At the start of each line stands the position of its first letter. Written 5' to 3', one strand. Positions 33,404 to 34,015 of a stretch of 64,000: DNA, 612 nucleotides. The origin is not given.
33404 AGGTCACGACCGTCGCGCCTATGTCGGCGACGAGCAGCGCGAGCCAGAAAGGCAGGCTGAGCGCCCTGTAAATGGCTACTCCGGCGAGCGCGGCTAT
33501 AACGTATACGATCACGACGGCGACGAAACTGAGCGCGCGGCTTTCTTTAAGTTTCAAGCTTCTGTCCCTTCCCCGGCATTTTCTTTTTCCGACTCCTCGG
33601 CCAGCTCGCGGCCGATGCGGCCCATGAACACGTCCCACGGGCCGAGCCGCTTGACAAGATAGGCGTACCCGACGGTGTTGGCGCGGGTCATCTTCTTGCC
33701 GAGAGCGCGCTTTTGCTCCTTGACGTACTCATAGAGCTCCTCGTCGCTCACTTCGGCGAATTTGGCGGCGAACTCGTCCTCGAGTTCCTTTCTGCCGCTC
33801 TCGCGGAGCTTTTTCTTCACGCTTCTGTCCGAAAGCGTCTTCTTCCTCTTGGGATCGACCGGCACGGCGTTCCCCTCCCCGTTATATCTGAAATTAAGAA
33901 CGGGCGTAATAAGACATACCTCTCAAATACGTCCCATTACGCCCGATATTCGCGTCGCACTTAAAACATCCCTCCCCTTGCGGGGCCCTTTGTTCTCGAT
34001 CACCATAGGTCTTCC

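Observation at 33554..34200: Cobalamin riboswitch controlling a non-canonical operon (small charged protein + DUF1295 membrane enzyme)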

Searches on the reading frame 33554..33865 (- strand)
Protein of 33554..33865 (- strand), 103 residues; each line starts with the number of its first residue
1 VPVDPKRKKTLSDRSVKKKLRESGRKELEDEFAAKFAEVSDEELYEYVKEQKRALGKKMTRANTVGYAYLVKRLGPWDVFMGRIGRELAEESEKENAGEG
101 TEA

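Call 4: search_protein_families(library=pfam, proteins=[window:33554-33865:-], max_evalue=0.01)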
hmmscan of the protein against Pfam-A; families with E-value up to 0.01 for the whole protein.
window:33554-33865:- (103 aa): 1 family
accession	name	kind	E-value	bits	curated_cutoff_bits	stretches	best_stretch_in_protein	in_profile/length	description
PF18780.6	HNH_repeat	-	0.001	19.8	26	1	39-85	1-52/54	Homing endonuclease associated repeat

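Call 5: search_protein_families(library=ncbifam, proteins=[window:33554-33865:-], max_evalue=0.01)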
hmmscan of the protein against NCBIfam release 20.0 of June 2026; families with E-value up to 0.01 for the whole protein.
window:33554-33865:- (103 aa): 0 families

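Call 17: find_homologous_proteins(query=window:33554-33865:-, max_evalue=0.01)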
Query window:33554-33865:- (103 aa): 7 proteins with E <= 0.01 among 15 candidates.
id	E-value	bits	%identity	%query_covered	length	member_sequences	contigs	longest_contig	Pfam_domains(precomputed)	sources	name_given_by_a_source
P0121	1.4e-53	197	99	83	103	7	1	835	-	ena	-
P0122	6.4e-52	192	91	100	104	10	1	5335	-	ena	-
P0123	5.8e-48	179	91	90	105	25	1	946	-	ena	-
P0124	1.7e-47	178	90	90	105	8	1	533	-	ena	-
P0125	3.9e-29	119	84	68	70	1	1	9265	-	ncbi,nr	ncbi:MAG: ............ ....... K6F67_06295, partial [Oscillospiraceae bacterium]|nr:hypothetical pro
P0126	2.0e-26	110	57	92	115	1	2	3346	-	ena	-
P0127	4.6e-14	71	48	78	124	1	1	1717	-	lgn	-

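Call 19: find_encoding_contigs(protein=P0126, flank=4000, max_places=3)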
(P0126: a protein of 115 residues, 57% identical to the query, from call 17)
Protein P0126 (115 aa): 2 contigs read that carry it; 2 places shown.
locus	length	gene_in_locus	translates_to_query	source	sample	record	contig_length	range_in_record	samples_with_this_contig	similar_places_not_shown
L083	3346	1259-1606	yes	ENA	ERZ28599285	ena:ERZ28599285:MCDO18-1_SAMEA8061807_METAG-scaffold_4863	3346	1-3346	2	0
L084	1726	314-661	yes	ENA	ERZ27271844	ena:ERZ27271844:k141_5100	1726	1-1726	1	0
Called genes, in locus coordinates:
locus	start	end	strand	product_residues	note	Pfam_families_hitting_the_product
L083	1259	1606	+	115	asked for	-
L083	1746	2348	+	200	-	-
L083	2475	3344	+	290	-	?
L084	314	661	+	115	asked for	-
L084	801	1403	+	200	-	-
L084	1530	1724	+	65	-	?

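Call 20: find_encoding_contigs(protein=P0127, flank=4000, max_places=3)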
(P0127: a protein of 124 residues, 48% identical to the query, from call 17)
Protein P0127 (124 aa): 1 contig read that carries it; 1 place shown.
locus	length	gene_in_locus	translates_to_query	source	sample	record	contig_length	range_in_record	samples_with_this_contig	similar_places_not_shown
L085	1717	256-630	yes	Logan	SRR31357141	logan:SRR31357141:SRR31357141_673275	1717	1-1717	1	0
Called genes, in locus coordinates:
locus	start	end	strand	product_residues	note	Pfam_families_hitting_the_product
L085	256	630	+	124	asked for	-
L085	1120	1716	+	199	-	?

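Call 21: find_encoding_contigs(protein=P0125, flank=5000, max_places=3)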
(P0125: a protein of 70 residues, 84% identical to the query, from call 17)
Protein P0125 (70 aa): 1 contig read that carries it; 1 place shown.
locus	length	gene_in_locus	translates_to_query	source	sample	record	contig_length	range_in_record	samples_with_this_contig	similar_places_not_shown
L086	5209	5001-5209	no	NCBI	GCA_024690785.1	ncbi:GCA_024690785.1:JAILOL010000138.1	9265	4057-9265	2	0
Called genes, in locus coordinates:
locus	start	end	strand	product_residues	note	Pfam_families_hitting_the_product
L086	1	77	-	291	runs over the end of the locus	PF00753:Lactamase_B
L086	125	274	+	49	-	-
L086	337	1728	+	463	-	PF01554:MatE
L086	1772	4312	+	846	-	PF03415:Peptidase_C11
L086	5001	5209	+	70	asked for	?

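Call 28: find_related_loci(query=A2, collection=metagenome_contigs, flank=3000)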
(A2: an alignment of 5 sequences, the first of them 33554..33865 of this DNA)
Query A2 (103 aa) in metagenome_contigs; peptide patterns used: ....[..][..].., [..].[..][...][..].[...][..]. (x = any residue, [..] = any of these).
600 stretches matched a pattern (row limit reached: there are more); 4 encode a relative of the query (tblastn E <= 1e-3); 4 distinct loci.
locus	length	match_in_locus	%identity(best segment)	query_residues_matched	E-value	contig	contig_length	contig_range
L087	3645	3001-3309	84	1-99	4e-54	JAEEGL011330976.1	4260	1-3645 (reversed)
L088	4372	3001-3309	83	1-99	2e-53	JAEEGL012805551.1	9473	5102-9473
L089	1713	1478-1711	85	1-78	3e-43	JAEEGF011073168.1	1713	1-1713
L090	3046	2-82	93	67-93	1e-14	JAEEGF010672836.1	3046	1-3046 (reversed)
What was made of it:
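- Tried and rejected: It returned only four close relatives (call 28).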

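Call 32: search_protein_families(library=pfam, proteins=[L083:1746-2348:+, L083:2475-3344:+, L085:1120-1716:+, P0126, P0127], max_evalue=0.1)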
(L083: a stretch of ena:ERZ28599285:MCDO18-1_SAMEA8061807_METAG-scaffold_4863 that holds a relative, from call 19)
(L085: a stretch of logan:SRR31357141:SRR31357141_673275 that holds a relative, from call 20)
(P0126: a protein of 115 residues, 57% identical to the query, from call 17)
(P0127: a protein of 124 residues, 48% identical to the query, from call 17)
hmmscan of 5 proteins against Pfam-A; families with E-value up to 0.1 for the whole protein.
L083:1746-2348:+ (200 aa): 0 families

L083:2475-3344:+ (290 aa): 0 families

L085:1120-1716:+ (199 aa): 0 families

P0126 (115 aa): 0 families

P0127 (124 aa): 1 family
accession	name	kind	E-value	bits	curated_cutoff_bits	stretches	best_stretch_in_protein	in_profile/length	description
PF08600.16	NuBaID_C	-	0.032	14.8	20.2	1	66-89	17-39/103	NuBaID, C-terminal domain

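Call 35: search_protein_representatives(alignment_id=A2)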
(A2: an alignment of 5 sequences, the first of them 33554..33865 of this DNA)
Query: 5 sequences, 115 profile positions. Proteins with E-value up to 0.001 (for the whole library): 146; up to 1e-10: 51; up to 1e-30: 3. The best 146 are listed.
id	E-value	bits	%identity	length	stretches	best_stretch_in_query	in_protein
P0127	2.0e-49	182.6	-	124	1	2-115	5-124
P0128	3.9e-39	149.4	-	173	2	6-102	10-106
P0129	4.1e-31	123.6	-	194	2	9-99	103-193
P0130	2.9e-30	120.8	-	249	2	3-104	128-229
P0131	8.4e-27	109.6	-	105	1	1-105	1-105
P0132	4.2e-26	107.4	-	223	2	7-96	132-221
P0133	1.2e-25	106.0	-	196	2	7-96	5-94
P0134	1.6e-25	105.5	-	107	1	5-101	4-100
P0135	5.0e-25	103.9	-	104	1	8-97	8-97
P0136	7.2e-25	103.4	-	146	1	3-102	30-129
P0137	1.7e-23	99.0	-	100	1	11-94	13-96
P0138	3.0e-23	98.2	-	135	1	6-108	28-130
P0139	3.6e-23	98.0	-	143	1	8-103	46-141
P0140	6.4e-23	97.1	-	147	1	1-103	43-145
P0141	1.3e-21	92.9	-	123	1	4-96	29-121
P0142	2.5e-21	92.0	-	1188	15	40-102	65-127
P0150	3.1e-18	82.0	-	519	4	9-85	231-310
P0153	7.8e-17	77.5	-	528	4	24-92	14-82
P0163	7.8e-14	67.8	-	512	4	15-85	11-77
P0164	1.4e-13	67.0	-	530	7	31-92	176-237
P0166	7.2e-13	64.7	-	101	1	11-94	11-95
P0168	2.4e-12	63.1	-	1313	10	40-100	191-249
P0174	4.3e-11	59.0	-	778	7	39-102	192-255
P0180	2.7e-10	56.5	-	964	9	42-84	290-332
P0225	2.3e-06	43.8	-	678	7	38-97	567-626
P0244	3.4e-05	40.0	-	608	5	40-87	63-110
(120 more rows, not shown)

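Call 38: find_homologous_proteins(query=A3, max_evalue=0.001)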
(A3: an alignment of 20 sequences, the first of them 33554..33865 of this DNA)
Query A3 (20 sequences) (103 aa, profile of the alignment): 34 proteins with E <= 0.001 among 1269 candidates.
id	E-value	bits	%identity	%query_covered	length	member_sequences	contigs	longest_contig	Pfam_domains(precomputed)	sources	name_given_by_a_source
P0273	2.0e-48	180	48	64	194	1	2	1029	PF18780.7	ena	-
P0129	4.4e-47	176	46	68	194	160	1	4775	PF18780.7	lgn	-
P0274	1.6e-46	174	40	95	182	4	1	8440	PF18780.7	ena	-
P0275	5.6e-46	172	44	66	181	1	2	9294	PF18780.7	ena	-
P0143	2.0e-33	132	42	71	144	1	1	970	-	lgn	-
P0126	2.1e-33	132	57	92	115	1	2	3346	-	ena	-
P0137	7.9e-32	127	41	89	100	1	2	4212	-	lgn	-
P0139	1.1e-31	127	45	75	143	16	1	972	-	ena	-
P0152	2.2e-31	126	37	91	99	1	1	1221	-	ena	-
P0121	2.7e-31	125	99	83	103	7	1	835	-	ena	-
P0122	2.8e-31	125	91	100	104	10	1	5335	-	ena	-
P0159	6.3e-30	121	35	80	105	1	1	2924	-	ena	-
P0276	8.2e-30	121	58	81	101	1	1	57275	-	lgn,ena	-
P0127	8.8e-30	120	48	78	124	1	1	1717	-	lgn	-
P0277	8.8e-30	120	45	86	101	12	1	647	-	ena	-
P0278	1.4e-29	120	56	83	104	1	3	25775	-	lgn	-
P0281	9.5e-29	117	48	78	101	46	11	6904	-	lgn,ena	-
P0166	9.6e-24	101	35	77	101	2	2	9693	-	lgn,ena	-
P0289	1.0e-23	101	40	81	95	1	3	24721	-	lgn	-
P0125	1.6e-16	78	84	68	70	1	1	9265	-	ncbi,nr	ncbi:MAG: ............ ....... K6F67_06295, partial [Oscillospiraceae bacterium]|nr:hypothetical pro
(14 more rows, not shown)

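Call 39: search_protein_families(library=pfam, alignment_id=A3, max_evalue=0.1)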
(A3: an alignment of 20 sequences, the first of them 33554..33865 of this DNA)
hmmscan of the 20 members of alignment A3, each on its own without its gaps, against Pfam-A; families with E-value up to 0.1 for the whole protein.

A. member 1, window:33554-33865:- (103 aa): 4 families
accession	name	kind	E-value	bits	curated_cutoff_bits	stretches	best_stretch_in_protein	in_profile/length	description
PF18780.6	HNH_repeat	-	0.001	19.8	26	1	39-85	1-52/54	Homing endonuclease associated repeat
PF06632.17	XRCC4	-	0.022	15.1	26.2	1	27-72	30-73/102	XRCC4 N-terminal domain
PF17118.11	DUF5105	-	0.024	14.9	30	1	14-60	40-86/189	Domain of unknown function (DUF5105)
PF17832.7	Pre-PUA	-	0.031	15.3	23.5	1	17-69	10-59/86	Pre-PUA-like domain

B. families by the number of members that match (of 20 scanned): 15 families
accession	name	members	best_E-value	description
PF18780.6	HNH_repeat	11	1.4e-08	Homing endonuclease associated repeat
PF16031.10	TonB_N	1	0.0039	TonB polyproline region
PF04740.18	LXG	1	0.0095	LXG domain of WXG superfamily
PF06632.17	XRCC4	1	0.022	XRCC4 N-terminal domain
PF17118.11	DUF5105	1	0.024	Domain of unknown function (DUF5105)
PF14138.11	COX16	1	0.024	Cytochrome c oxidase assembly protein COX16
PF03645.18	Tctex-1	1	0.024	Tctex-1 family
PF05149.17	Flagellar_rod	1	0.03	Paraflagellar rod protein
PF17832.7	Pre-PUA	1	0.031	Pre-PUA-like domain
PF08600.16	NuBaID_C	1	0.032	NuBaID, C-terminal domain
PF12408.13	DUF3666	1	0.038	Ribose-5-phosphate isomerase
PF18215.6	Rtt106_N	1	0.042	Histone chaperone Rtt106 N-terminal domain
PF14040.12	DNase_NucA_NucB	1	0.058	Deoxyribonuclease NucA/NucB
PF05187.19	Fer4_ETF_QO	1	0.064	Electron transfer flavoprotein-ubiquinone oxidoreductase, 4Fe-4S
PF14114.12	DUF4286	1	0.083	Domain of unknown function (DUF4286)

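Call 40: find_encoding_contigs(protein=P0276, flank=4000, max_places=2)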
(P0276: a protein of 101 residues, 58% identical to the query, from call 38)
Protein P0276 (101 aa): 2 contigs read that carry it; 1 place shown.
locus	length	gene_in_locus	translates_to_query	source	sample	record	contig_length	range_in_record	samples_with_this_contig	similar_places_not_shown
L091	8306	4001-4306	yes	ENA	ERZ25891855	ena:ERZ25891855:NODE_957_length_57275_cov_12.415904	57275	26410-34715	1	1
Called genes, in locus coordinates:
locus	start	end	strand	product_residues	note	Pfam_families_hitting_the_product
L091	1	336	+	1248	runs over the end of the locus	PF02514:CobN-Mg_chel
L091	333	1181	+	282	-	PF13175:AAA_15 (faint), PF00005:ABC_tran, PF13304:AAA_21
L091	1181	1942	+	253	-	PF01061:ABC2_membrane, PF12698:ABC2_membrane_3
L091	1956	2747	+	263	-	PF06180:CbiK, PF01903:CbiX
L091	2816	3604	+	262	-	PF00590:TP_methylase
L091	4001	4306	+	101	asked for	-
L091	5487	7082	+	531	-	-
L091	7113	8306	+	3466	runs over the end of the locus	PF00395:SLH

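Call 41: find_encoding_contigs(protein=P0278, flank=4000, max_places=3)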
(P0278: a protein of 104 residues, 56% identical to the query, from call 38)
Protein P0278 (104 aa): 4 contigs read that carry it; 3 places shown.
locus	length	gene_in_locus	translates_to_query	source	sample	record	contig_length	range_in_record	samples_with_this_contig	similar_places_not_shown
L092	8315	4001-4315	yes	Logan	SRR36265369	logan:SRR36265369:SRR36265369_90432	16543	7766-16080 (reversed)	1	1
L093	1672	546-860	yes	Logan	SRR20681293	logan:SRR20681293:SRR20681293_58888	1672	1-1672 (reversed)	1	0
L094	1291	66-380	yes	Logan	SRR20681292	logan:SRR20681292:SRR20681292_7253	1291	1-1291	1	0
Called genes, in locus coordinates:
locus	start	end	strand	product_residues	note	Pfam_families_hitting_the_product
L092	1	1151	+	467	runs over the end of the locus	PF02874:ATP-synt_ab_N, PF00006:ATP-synt_ab, PF22919:ATP-synt_VA_C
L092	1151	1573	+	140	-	PF02823:ATP-synt_DE_N, PF00401:ATP-synt_DE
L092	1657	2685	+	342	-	PF18780:HNH_repeat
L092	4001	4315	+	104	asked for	-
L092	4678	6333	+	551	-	-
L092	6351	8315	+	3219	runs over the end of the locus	PF00395:SLH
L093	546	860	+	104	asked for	-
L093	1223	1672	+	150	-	?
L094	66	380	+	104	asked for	-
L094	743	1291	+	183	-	?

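Call 42: find_encoding_contigs(protein=P0289, flank=4000, max_places=3)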
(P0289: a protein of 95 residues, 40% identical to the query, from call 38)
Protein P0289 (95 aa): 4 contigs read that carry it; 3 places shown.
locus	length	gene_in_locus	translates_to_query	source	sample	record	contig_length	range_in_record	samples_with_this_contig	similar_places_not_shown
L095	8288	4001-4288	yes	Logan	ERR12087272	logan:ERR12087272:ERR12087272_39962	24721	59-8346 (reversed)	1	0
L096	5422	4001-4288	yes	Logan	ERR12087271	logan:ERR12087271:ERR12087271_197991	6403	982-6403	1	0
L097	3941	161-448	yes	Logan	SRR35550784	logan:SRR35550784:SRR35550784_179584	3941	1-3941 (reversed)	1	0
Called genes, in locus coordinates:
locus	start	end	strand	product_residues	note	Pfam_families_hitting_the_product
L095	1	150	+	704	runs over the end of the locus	PF00149:Metallophos, PF18145:SAVED, PF00717:Peptidase_S24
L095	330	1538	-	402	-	PF14659:Phage_int_SAM_3 (weak), PF00589:Phage_integrase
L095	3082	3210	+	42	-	-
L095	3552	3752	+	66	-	-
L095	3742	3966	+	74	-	-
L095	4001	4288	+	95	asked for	-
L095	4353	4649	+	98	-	-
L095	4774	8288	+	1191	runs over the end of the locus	?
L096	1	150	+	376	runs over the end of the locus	?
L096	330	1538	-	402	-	PF14659:Phage_int_SAM_3 (weak), PF00589:Phage_integrase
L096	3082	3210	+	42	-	-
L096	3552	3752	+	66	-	-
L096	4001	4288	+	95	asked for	-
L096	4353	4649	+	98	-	-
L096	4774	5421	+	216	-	?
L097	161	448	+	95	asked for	-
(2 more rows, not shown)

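Call 43: find_encoding_contigs(protein=P0281, flank=4000, max_places=4)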
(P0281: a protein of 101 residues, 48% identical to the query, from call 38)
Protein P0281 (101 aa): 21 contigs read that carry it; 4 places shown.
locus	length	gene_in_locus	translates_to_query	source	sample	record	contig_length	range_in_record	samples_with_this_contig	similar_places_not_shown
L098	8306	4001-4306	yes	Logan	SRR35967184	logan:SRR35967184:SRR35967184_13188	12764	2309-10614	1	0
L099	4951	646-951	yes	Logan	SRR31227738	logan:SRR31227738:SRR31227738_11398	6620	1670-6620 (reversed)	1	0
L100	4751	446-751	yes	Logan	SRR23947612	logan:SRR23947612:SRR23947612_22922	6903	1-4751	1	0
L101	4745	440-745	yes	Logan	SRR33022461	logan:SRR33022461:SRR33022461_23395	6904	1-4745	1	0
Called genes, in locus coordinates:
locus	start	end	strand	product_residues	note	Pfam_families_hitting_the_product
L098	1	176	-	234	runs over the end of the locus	PF07155:ECF-ribofla_trS, PF12822:ECF_trnsprt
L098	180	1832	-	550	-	PF03193:RsgA_GTPase (faint), PF09818:ABC_ATPase (faint), PF13481:AAA_25 (faint), PF00005:ABC_tran, PF02463:SMC_N (weak), PF13191:AAA_16 (faint), PF13304:AAA_21 (weak), PF00005:ABC_tran, +3 more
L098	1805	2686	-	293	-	-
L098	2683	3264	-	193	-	PF14478:DUF4430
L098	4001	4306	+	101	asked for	-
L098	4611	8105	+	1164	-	-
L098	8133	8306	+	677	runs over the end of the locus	-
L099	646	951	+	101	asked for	-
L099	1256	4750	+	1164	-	-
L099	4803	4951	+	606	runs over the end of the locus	?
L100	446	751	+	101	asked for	-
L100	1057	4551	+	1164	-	-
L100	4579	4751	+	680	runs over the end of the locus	PF00404:Dockerin_1 (weak)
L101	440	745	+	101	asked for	-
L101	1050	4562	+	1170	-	PF00404:Dockerin_1 (faint)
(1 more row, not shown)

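Call 48: find_encoding_contigs(protein=P0166, flank=3000, max_places=2)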
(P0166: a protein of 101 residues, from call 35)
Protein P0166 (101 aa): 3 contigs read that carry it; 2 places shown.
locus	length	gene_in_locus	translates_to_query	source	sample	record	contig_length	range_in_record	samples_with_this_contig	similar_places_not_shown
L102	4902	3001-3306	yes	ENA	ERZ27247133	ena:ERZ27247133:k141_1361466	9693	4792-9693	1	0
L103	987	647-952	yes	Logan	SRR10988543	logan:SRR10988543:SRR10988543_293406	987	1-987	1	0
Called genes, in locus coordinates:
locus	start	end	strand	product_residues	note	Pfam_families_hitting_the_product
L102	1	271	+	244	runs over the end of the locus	PF08843:AbiEii (weak)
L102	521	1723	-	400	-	PF14659:Phage_int_SAM_3 (weak), PF00589:Phage_integrase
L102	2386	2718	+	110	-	-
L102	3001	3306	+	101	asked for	-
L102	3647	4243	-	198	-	PF06414:Zeta_toxin (faint), PF13671:AAA_33 (faint)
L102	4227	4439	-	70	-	-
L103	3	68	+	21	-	?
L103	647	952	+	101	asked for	-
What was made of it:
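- In L095/L096 and L102 it lies within about 1-3 kb of a phage-type integrase, with AbiEii and zeta-toxin-like genes nearby (calls 42, 48). In L102 it is monocistronic, followed by convergent genes (call 48).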

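Call 49: find_encoding_contigs(protein=P0137, flank=3000, max_places=2)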
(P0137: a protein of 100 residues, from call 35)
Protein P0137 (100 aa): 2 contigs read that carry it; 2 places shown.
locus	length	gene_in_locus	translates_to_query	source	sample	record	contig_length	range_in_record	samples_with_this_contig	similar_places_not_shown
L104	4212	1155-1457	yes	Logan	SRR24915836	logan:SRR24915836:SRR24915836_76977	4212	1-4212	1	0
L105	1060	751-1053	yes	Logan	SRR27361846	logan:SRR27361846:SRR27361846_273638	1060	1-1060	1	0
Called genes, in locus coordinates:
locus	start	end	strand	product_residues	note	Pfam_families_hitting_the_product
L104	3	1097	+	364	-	?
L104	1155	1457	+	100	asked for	-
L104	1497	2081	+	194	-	PF14478:DUF4430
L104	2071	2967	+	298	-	-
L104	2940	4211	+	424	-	?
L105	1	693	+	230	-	?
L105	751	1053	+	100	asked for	-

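Call 50: find_encoding_contigs(protein=P0274, flank=3000, max_places=2)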
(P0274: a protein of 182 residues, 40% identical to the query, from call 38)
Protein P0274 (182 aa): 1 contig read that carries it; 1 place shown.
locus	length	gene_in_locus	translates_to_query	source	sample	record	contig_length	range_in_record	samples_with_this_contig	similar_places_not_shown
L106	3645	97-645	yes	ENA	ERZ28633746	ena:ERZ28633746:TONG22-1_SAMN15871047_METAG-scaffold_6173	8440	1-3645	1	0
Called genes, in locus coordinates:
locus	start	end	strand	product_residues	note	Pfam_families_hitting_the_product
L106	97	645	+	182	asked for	PF18780:HNH_repeat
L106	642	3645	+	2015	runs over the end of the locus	PF14478:DUF4430 (weak), PF00395:SLH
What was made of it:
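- The ORF repeatedly neighbours cob, DUF4430 and ECF-transport genes (calls 40, 43, 49, 50). It is always the first ORF after the terminator and is often tightly coupled to the next gene (window; L106 has a 4-nt overlap, call 50).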

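Call 60: search_solved_structures(query=A6, max_evalue=10, show_alignments=2)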
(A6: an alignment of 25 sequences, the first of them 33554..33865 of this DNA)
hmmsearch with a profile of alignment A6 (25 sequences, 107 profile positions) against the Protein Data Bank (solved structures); distinct sequences matched with E-value up to 10: 4.
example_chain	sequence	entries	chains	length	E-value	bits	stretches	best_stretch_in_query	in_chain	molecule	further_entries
6n63_A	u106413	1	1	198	0.75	12.9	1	35-77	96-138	ENCAPSULIN CARGO PROTEIN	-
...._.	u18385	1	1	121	1.2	12.2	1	18-59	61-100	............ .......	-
2dp9_A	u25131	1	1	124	1.3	12.1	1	18-59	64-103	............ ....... TTHA0113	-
7tcd_A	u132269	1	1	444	6.1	9.9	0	7-101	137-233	D13 LOV2-DARPin fusion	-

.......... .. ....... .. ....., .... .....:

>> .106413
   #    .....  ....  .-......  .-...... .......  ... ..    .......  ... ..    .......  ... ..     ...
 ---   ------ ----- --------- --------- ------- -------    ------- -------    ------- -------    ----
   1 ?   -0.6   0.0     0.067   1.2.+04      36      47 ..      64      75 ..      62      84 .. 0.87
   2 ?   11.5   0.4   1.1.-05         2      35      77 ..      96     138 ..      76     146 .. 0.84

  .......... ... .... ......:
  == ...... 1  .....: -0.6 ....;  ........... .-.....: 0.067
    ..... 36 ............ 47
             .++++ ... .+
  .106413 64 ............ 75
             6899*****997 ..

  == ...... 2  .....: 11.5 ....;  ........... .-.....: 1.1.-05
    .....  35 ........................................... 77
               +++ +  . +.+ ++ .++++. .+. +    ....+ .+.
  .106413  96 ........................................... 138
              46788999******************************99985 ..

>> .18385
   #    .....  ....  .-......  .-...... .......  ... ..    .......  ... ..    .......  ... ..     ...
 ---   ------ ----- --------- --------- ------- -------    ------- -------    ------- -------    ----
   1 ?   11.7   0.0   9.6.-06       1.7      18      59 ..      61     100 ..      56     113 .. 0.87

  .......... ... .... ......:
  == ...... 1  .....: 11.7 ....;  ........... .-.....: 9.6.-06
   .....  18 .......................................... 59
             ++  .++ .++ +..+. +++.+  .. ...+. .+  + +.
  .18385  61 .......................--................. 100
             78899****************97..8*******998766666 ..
